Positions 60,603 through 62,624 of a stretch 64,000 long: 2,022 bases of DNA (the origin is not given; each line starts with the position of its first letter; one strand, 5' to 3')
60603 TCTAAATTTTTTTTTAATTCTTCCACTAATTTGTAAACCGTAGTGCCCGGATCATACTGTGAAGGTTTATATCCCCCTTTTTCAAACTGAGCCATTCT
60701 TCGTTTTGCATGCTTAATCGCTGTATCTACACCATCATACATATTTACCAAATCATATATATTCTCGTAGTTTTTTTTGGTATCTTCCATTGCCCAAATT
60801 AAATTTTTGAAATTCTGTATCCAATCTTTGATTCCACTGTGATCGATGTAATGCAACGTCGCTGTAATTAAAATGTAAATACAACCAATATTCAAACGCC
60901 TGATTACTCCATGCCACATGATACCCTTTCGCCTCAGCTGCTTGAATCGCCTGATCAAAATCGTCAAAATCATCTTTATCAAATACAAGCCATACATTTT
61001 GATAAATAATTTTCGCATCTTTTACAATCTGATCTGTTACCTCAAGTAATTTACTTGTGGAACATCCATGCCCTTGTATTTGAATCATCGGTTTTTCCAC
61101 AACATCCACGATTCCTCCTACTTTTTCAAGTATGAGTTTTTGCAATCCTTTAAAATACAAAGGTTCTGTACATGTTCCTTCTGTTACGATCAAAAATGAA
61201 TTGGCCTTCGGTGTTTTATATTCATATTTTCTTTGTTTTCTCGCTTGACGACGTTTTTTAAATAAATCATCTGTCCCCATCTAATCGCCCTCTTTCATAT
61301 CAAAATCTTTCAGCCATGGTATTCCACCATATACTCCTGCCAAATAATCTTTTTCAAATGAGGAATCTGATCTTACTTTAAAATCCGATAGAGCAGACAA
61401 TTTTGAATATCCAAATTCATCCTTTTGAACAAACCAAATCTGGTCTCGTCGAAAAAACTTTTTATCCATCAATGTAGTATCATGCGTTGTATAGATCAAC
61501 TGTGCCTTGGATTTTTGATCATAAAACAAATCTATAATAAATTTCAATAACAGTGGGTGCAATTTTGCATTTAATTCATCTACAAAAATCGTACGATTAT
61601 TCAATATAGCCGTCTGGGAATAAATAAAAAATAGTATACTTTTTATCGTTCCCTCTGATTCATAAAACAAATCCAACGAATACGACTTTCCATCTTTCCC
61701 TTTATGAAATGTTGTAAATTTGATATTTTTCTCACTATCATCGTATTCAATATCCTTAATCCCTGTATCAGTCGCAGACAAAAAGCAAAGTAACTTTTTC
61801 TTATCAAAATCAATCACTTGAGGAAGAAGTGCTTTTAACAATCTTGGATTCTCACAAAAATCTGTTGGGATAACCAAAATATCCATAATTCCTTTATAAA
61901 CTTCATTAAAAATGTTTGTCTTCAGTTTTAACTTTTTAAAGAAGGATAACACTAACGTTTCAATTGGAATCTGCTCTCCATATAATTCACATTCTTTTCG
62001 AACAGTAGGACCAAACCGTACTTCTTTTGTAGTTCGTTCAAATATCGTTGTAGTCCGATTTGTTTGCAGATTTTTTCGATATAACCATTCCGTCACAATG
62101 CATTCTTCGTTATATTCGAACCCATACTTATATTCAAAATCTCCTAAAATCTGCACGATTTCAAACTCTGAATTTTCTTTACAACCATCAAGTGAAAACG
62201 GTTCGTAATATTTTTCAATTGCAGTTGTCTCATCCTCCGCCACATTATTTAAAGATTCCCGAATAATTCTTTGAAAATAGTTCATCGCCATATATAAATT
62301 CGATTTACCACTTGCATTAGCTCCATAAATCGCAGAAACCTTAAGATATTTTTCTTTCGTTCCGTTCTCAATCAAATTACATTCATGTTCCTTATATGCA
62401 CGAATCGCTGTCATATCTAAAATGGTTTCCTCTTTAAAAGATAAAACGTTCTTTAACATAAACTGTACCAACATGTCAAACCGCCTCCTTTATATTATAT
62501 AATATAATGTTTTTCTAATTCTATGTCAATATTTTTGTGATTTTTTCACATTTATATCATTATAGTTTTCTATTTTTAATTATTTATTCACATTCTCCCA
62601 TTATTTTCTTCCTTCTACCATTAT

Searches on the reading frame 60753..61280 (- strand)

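Call 91: search_protein_families(library=pfam, proteins=[window:60753-61280:-], max_evalue=0.00001)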
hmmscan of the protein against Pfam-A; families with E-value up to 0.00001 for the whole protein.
window:60753-61280:- (175 aa): 1 family
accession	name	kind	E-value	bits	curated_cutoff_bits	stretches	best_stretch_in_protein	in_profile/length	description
PF13707.11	RloB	-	5.7e-31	108.7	31.5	1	29-170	1-143/195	RloB-like protein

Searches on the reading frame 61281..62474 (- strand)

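Call 91: search_protein_families(library=pfam, proteins=[window:61281-62474:-], max_evalue=0.00001)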
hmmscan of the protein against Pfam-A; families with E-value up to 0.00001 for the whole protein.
window:61281-62474:- (397 aa): 2 families
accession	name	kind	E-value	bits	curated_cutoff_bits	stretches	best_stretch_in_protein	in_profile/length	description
PF13304.12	AAA_21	-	4.5e-26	93.1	27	1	47-337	2-304/304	AAA domain, putative AbiEii toxin, Type IV TA system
PF13175.12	AAA_15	-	8.9e-07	29.3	32.1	0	233-331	273-369/374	AAA ATPase domain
